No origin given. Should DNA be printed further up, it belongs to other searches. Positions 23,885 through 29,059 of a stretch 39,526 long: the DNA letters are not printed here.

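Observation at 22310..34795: Candidate uncharacterised envelope or cell-surface system: OM barrel + 1624-aa orphan protein + 6xFN3 protein, co-transcribed with its own LytTR two-component pair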

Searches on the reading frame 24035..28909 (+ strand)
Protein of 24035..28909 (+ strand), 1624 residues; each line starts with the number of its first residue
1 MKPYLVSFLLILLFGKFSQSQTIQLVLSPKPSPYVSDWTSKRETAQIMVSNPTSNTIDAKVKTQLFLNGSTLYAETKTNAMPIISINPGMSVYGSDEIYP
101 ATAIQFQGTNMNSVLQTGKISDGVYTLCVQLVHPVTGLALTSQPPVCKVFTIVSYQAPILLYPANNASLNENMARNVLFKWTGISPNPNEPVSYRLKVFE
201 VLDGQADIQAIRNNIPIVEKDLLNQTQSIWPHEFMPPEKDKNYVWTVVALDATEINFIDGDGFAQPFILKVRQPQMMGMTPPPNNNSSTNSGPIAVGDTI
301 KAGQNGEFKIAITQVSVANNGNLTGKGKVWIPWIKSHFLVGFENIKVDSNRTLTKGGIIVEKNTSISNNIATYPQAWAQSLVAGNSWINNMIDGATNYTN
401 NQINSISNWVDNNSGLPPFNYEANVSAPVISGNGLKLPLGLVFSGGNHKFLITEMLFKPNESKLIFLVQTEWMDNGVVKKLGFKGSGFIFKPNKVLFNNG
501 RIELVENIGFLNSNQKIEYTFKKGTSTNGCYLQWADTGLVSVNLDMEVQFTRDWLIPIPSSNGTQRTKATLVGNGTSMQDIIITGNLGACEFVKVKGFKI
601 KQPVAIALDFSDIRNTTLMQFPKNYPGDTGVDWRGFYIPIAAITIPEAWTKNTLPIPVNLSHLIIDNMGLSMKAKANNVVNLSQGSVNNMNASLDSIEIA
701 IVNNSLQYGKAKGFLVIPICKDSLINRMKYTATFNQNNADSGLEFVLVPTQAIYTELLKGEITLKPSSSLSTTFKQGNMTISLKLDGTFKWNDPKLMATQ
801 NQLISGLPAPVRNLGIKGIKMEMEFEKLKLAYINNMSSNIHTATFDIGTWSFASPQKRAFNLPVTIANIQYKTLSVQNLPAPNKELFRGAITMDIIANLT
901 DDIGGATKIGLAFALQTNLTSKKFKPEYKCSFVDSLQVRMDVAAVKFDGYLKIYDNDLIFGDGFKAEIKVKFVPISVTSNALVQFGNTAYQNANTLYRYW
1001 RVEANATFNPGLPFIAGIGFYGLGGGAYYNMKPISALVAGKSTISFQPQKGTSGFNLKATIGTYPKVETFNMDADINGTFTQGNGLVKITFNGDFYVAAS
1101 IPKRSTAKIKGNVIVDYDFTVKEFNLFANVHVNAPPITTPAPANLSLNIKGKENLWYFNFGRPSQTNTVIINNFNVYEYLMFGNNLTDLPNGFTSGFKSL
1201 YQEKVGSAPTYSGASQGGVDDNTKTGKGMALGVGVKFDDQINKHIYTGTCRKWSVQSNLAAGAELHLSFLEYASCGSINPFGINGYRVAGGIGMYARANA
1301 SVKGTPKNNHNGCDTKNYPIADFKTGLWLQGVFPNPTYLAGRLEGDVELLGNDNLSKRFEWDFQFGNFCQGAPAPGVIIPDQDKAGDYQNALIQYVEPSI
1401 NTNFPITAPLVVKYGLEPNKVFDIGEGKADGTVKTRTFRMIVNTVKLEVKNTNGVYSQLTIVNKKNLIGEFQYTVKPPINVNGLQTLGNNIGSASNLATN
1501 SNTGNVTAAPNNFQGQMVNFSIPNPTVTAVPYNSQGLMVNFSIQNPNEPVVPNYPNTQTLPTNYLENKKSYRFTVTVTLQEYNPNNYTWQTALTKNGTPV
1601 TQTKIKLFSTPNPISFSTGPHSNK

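Call 4: search_protein_families(library=pfam, proteins=[window:24035-28909:+], max_evalue=0.01)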
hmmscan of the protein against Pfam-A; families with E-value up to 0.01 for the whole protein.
window:24035-28909:+ (1624 aa): 0 families

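Call 5: search_protein_families(library=ncbifam, proteins=[window:24035-28909:+], max_evalue=1)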
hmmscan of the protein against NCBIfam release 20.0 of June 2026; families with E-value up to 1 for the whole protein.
window:24035-28909:+ (1624 aa): 1 family
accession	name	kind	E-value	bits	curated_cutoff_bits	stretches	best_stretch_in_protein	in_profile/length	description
NF011607.0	PRK15033.1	subfamily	0.1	11.5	524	1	822-939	54-165/389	tricarballylate utilization 4Fe-4S protein TcuB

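Call 6: search_solved_structures(query=window:24035-28909:+, max_evalue=10)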
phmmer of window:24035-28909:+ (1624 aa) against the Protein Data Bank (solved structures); distinct sequences matched with E-value up to 10: 0.

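Call 9: find_homologous_proteins(query=window:24035-28909:+)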
Query window:24035-28909:+ (1624 aa): 27 proteins with E <= 0.001 among 8000 candidates.
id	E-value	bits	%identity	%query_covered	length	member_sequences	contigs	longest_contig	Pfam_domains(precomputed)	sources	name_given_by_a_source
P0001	0.0e+0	3706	100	100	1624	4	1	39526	-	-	-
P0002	0.0e+0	2810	76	100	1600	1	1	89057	-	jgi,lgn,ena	-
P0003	0.0e+0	2592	70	100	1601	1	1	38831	-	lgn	-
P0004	0.0e+0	1467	45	99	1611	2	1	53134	-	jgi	-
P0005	0.0e+0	1388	44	99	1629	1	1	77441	-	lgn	-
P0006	0.0e+0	1377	42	99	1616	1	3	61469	-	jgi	jgi:hypothetical protein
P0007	0.0e+0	1362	41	100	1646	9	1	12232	-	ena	-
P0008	0.0e+0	1357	44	90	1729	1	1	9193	-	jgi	jgi:hypothetical protein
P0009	0.0e+0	1178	42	93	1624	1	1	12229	-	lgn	-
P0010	0.0e+0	1102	46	71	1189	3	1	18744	-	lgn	-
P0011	0.0e+0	1100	39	98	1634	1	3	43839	-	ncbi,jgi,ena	-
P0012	0.0e+0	1064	39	96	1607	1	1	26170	-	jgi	jgi:hypothetical protein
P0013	3.7e-246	838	35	81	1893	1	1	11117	-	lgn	-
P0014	1.3e-189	651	32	93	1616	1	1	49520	-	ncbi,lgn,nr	ncbi:MAG: hypothetical protein NT007_05035 [Candidatus Kapabacteria bacterium]|nr:hypothetical prote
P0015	1.8e-170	587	27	99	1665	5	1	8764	-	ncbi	ncbi:MAG: hypothetical protein RIR53_1466 [Bacteroidota bacterium]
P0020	5.1e-94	334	26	82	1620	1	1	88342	-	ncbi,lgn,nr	ncbi:MAG: hypothetical protein HY962_16010 [Ignavibacteriae bacterium]|nr:hypothetical protein [Igna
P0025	1.1e-20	91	22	60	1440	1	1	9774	-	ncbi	-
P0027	3.9e-13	66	26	17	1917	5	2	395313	PF13715.13,PF13620.13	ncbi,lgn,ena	-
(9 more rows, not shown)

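Call 11: find_encoding_contigs(protein=P0014, flank=10000, max_places=2)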
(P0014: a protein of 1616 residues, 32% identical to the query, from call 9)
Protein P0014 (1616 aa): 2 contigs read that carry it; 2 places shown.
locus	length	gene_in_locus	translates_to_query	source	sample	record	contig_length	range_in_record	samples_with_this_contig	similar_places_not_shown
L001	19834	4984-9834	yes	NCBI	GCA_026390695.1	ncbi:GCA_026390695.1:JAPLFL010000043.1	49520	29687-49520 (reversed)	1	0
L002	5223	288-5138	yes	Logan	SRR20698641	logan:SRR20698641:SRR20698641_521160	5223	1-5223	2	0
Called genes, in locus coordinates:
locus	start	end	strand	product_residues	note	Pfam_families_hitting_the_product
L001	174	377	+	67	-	-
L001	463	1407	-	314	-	-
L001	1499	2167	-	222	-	PF00528:BPD_transp_1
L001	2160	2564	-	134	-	PF03459:TOBE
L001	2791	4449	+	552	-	-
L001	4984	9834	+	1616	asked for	-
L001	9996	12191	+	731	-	-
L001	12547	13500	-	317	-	-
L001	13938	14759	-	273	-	PF09603:Fib_succ_major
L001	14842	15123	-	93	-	-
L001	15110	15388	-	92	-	PF04365:BrnT_toxin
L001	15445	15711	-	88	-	-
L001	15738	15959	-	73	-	PF16277:DUF4926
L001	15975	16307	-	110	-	PF21814:DUF6883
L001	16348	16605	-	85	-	PF18765:Polbeta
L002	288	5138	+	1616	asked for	-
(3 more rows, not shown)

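Call 12: find_encoding_contigs(protein=P0020, flank=10000, max_places=2)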
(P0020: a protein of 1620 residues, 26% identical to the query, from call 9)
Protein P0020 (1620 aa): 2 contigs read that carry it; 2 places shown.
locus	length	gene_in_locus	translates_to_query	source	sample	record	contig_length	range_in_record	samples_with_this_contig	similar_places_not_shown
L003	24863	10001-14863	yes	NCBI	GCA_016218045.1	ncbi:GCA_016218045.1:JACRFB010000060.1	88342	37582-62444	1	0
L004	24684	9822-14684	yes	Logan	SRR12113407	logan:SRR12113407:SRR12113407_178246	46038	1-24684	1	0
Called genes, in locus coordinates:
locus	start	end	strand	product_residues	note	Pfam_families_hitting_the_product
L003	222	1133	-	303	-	PF14378:PAP2_3, PF01569:PAP2, PF14360:PAP2_C (weak)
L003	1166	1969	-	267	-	PF00398:RrnaAD, PF13649:Methyltransf_25 (weak)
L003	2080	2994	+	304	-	PF00350:Dynamin_N (faint), PF01926:MMR_HSR1, PF02421:FeoB_N, PF00009:GTP_EFTU, PF07650:KH_2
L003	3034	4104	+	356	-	PF01112:Asparaginase_2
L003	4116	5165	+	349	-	PF05496:RuvB_N, PF00004:AAA, PF07728:AAA_5 (faint), PF17864:AAA_lid_4, PF05491:WHD_RuvB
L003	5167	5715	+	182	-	PF06835:LptC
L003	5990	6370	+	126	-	PF00072:Response_reg (weak)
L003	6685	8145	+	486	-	-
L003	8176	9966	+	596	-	-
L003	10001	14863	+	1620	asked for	-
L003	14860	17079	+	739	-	PF25833:Fn3_SaeA_3rd (faint)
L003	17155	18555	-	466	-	PF01120:Alpha_L_fucos, PF16757:Fucosidase_C (weak)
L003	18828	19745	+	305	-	-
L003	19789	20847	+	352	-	PF01208:URO-D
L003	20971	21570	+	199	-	PF03551:PadR, PF10400:Vir_act_alpha_C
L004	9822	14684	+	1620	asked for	-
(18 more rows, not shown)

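Call 13: find_encoding_contigs(protein=P0004, flank=10000, max_places=2)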
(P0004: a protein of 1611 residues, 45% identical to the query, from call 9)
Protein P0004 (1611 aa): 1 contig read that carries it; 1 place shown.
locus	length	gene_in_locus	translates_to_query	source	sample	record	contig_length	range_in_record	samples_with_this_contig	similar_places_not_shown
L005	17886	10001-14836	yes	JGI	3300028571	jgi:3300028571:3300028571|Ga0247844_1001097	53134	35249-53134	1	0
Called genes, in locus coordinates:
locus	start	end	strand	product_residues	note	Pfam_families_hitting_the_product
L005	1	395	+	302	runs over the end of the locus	PF01370:Epimerase, PF08338:DUF1731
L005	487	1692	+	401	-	PF00155:Aminotran_1_2, PF01041:DegT_DnrJ_EryC1, PF00266:Aminotran_5 (weak), PF01053:Cys_Met_Meta_PP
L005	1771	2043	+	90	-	PF10387:DUF2442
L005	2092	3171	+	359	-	PF00465:Fe-ADH, PF25137:ADH_Fe_C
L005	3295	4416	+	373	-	-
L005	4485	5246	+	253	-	PF00072:Response_reg, PF04397:LytTR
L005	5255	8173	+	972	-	PF07494:Reg_prop (faint), PF07495:Y_Y_Y (weak), PF06580:His_kinase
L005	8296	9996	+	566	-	-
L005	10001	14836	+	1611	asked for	-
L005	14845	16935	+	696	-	-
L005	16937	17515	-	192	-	PF08712:Nfu_N, PF01106:NifU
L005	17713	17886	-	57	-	?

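Call 15: find_encoding_contigs(protein=P0011, flank=10000, max_places=2)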
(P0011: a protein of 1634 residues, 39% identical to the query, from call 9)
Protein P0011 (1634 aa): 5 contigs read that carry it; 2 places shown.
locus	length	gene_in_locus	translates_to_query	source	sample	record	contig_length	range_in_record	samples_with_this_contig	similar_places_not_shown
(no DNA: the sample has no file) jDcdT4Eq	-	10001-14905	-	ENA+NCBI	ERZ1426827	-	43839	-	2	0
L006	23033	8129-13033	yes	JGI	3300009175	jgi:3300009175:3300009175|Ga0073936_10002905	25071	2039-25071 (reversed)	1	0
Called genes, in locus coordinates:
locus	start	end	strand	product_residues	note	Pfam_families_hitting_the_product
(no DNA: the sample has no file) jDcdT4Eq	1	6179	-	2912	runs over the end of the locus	PF10091:Glycoamylase, PF06165:GH94_b-supersand, PF17167:Glyco_hydro_94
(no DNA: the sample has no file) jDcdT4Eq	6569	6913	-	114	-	PF18962:Por_Secre_tail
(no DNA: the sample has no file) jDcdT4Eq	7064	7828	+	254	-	PF13340:DUF4096, PF01609:DDE_Tnp_1, PF13586:DDE_Tnp_1_2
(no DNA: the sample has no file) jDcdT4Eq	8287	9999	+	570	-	-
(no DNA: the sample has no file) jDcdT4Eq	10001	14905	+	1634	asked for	-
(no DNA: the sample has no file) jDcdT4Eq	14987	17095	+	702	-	-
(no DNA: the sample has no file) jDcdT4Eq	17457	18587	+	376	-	PF28541:DUF8433, PF00119:ATP-synt_A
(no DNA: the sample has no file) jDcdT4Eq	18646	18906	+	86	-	PF00137:ATP-synt_C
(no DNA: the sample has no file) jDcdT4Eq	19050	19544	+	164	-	PF00430:ATP-synt_B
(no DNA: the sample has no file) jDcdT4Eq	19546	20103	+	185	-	PF00213:OSCP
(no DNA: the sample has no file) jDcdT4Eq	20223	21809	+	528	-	PF02874:ATP-synt_ab_N, PF00006:ATP-synt_ab, PF00306:ATP-synt_ab_C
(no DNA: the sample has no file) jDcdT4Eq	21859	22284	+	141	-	PF05635:23S_rRNA_IVP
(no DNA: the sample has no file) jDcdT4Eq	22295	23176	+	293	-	PF00231:ATP-synt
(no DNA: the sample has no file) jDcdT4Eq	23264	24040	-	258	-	-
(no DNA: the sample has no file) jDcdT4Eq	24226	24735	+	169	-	PF00210:Ferritin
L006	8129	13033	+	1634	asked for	-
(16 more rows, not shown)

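Call 16: find_encoding_contigs(protein=P0002, flank=10000, max_places=2)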
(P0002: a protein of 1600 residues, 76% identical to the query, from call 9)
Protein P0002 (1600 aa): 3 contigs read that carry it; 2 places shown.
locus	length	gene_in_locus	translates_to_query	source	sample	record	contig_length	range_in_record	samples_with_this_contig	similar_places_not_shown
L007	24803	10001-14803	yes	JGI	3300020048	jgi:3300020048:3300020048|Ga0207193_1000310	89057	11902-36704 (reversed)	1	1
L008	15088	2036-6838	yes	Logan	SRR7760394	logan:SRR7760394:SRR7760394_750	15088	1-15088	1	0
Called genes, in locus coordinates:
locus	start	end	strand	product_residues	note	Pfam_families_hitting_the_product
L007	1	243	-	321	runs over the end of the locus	PF00389:2-Hacid_dh, PF02826:2-Hacid_dh_C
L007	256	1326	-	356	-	PF00266:Aminotran_5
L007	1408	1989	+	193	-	-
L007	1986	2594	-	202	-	PF01694:Rhomboid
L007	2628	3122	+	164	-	PF12850:Metallophos_2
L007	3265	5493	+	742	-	PF05572:Peptidase_M43, PF00801:PKD, PF18911:PKD_4, PF18962:Por_Secre_tail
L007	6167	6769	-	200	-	-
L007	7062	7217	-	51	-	-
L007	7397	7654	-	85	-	-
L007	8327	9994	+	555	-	-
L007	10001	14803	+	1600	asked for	-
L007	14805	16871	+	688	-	PF00041:fn3 (faint)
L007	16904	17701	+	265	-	PF00072:Response_reg, PF04397:LytTR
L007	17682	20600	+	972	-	PF07494:Reg_prop (weak), PF07495:Y_Y_Y, PF06580:His_kinase, PF02518:HATPase_c (faint)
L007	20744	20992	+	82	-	PF13711:DUF4160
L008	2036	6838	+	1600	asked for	-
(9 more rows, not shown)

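Call 66: find_encoding_contigs(protein=P0025, flank=10000, max_places=2)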
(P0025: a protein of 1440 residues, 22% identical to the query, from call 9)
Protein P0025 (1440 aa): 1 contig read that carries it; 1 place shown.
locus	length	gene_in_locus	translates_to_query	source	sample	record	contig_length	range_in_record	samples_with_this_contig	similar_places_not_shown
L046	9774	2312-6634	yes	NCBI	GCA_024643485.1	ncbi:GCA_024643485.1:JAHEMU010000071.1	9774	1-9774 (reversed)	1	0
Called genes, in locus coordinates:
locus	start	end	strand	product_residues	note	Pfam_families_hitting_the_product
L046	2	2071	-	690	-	?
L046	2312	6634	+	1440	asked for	-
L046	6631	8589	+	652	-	PF00041:fn3 (faint), PF01108:Tissue_fac (faint)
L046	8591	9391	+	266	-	-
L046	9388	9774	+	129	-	?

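Call 84: search_protein_families(library=phrogs, proteins=[window:24035-28909:+], max_evalue=0.01)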
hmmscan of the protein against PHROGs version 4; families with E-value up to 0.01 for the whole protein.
window:24035-28909:+ (1624 aa): 0 families

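Call 98: find_encoding_contigs(protein=P0027, flank=8000, max_places=1)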
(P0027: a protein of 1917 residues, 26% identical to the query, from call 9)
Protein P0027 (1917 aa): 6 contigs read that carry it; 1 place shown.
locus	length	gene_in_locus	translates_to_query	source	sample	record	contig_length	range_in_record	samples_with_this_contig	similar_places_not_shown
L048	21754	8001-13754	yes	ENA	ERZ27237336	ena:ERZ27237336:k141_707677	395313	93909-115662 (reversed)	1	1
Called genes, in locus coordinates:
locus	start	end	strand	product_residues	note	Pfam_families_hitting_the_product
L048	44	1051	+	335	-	PF02012:BNR (faint), PF25852:DUF6242_C (weak), PF15902:Sortilin-Vps10 (weak), PF13860:FlgD_ig (faint), PF18962:Por_Secre_tail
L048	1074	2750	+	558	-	PF17164:DUF5122, PF18962:Por_Secre_tail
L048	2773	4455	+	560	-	PF17164:DUF5122, PF18962:Por_Secre_tail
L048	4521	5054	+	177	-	PF13505:OMP_b-brl (weak)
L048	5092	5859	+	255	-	-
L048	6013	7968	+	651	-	-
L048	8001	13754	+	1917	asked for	PF13620:CarboxypepD_reg (faint), PF13715:CarbopepD_reg_2 (faint)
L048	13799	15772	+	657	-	PF25833:Fn3_SaeA_3rd (weak)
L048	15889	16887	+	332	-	-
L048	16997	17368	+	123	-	PF07366:SnoaL, PF12680:SnoaL_2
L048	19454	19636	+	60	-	PF00584:SecE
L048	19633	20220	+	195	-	PF02357:NusG, PF03439:Spt5-NGN (weak), PF00467:KOW (weak)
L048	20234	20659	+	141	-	PF03946:Ribosomal_L11_N, PF00298:Ribosomal_L11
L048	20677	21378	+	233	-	PF00687:Ribosomal_L1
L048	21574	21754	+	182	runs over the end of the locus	PF00466:Ribosomal_L10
